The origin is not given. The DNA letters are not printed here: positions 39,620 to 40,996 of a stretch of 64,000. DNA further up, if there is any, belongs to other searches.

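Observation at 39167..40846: A degenerate KaiC/RecA-like domain fused to an XRE-type HTH, with a palindrome-rich AT tract upstream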

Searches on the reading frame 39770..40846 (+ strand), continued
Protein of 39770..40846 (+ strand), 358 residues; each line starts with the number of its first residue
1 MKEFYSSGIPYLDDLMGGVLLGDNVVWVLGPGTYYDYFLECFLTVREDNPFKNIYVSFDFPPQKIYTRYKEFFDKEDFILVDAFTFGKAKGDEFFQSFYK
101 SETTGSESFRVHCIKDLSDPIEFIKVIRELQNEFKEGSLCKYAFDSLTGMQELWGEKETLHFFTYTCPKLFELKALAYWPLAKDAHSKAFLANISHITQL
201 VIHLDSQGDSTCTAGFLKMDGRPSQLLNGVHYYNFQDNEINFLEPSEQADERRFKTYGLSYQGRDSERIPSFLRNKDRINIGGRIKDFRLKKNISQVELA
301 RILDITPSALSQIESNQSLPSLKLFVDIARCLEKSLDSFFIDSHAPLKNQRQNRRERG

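Call 38: search_solved_structures(query=A2, max_evalue=0.01, show_alignments=0)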
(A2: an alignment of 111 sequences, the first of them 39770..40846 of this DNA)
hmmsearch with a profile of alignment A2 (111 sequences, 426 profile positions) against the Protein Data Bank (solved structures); distinct sequences matched with E-value up to 0.01: 84 (the best 60 are shown).
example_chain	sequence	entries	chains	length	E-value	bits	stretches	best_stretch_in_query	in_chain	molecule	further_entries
9sf2_A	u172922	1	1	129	4e-12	49.2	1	251-318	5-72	Transcriptional regulator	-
1y9q_A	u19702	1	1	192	7.1e-12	48.4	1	250-411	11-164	transcriptional regulator, HTH_3 family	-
3ivp_A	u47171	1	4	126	4e-11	46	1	249-339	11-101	Putative transposon-related DNA-binding protein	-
8tac_A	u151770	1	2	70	5.8e-11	45.4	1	247-303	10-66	DBP48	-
3qq6_A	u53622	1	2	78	1.7e-10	43.9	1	246-315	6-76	HTH-type transcriptional regulator sinR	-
1b0n_A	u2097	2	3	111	1.8e-10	43.8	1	251-336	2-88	PROTEIN (SINR PROTEIN) | HTH-TYPE TRANSCRIPTIONAL REGULATOR SINR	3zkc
2xiu_A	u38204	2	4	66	2.1e-10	43.6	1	253-312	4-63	CYLR2 | CYLR2 SYNONYM CYTOLYSIN REPRESSOR 2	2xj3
1utx_A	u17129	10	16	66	2.5e-10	43.3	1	253-312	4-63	CYLR2 | cytolysin regulator 2 | PUTATIVE TRANSCRIPTION REGULATOR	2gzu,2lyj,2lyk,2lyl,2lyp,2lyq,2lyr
5tn0_A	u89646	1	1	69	5.6e-10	42.2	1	251-315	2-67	HTH-type transcriptional regulator SinR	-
9k3w_A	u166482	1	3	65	1.9e-09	40.5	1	253-313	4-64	Transcriptional regulator, PbsX family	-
1adr_A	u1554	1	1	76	4.2e-09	39.3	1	251-316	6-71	P22 C2 REPRESSOR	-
2r1j_L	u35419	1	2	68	1.1e-08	38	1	251-311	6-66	Repressor protein C2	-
3jxb_C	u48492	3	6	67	1.1e-08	37.9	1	251-311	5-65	Repressor protein C2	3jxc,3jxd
7t8i_A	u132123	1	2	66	3.5e-08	36.2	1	249-311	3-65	Phage element (ICEBs1)transcriptional regulator (Xre family)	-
2dr3_A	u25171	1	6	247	3.3e-07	33.1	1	1-94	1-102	UPF0273 protein PH0284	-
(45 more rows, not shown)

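Call 77: search_protein_families(library=pfam, alignment_id=A2, max_evalue=0.01)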
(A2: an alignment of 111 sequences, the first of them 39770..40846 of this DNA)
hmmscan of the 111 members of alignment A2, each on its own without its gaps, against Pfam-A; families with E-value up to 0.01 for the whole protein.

A. member 1, window:39770-40846:+ (358 aa): 3 families
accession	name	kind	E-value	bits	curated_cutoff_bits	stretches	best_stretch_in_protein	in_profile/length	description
PF01381.28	HTH_3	-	2.2e-13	50.5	23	1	285-338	1-54/55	Helix-turn-helix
PF12844.13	HTH_19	-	1.7e-06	28.3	30.2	1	283-331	2-50/64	Helix-turn-helix domain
PF13560.12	HTH_31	-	0.00023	21.8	27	1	281-331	2-53/64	Helix-turn-helix domain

B. families by the number of members that match (of 111 scanned): 26 families (the first 25 are shown)
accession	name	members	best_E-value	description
PF01381.28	HTH_3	111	5e-17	Helix-turn-helix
PF13560.12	HTH_31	111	7.7e-17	Helix-turn-helix domain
PF12844.13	HTH_19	111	1.9e-11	Helix-turn-helix domain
PF07883.17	Cupin_2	72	8.3e-13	Cupin domain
PF13443.12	HTH_26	45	8.3e-09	Cro/C1-type HTH DNA-binding domain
PF13744.12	HTH_37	45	1.5e-06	Helix-turn-helix domain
PF13412.12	HTH_24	41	2e-05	Winged helix-turn-helix DNA-binding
PF06745.19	ATPase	39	2.2e-08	KaiC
PF04545.22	Sigma70_r4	37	4.6e-05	Sigma-70, region 4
PF05899.18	Cupin_3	27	3.9e-05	EutQ-like cupin domain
PF13413.12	HTH_25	22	0.00028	Helix-turn-helix domain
PF21621.3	MPI_cupin_dom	16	0.00024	Mannose-6-phosphate isomerase, cupin domain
PF01050.24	MannoseP_isomer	11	0.00017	Mannose-6-phosphate isomerase C-terminal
PF05625.17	PAXNEB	9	8.6e-05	PAXNEB protein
PF04218.19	CENP-B_N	6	0.00017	CENP-B N-terminal DNA-binding domain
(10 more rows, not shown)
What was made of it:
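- On XRE / Cro-C1 HTH (Pfam PF01381 HTH_3): 111 of 111 relatives match (call 77).
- On KaiC / RecA-superfamily ATPase (Pfam PF06745): 39 of 111 relatives match at E <= 0.01, best 2.2e-8 (call 77).
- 72 of 111 relatives carry a separate cupin domain that could be the ligand sensor (call 77). 9 members weakly match PAXNEB/Elp4, an inactive RecA-fold ring subunit (call 77).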

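Call 79: find_encoding_contigs(protein=window:39770-40846:+, flank=1000, max_places=3)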
Protein window:39770-40846:+ (358 aa): 4 contigs read that carry it; 3 places shown.
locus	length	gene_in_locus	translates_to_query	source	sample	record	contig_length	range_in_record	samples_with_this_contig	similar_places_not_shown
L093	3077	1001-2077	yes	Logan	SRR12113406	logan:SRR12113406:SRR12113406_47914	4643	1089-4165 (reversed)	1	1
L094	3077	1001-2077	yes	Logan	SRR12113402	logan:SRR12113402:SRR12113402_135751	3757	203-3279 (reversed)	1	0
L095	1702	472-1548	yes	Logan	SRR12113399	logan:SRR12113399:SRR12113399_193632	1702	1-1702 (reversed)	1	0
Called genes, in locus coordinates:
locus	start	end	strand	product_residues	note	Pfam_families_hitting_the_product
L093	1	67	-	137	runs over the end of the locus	PF02662:FlpD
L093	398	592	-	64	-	-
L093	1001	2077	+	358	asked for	PF01381:HTH_3, PF12844:HTH_19 (weak)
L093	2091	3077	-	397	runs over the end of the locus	PF22020:RlmL_1st, PF02926:THUMP, PF01170:UPF0020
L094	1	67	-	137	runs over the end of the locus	PF02662:FlpD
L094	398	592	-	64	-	-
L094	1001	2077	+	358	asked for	PF01381:HTH_3, PF12844:HTH_19 (weak)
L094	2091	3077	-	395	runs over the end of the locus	?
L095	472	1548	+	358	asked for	PF01381:HTH_3, PF12844:HTH_19 (weak)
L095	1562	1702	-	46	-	?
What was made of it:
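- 39770..40846 (+): Regulator gene, 358 aa: iKaiC domain, disordered linker, XRE HTH. It is monocistronic and convergent with the THUMP methyltransferase gene at 40860-42053 (-). The exact protein is found in 4 metagenome contigs, call 79.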
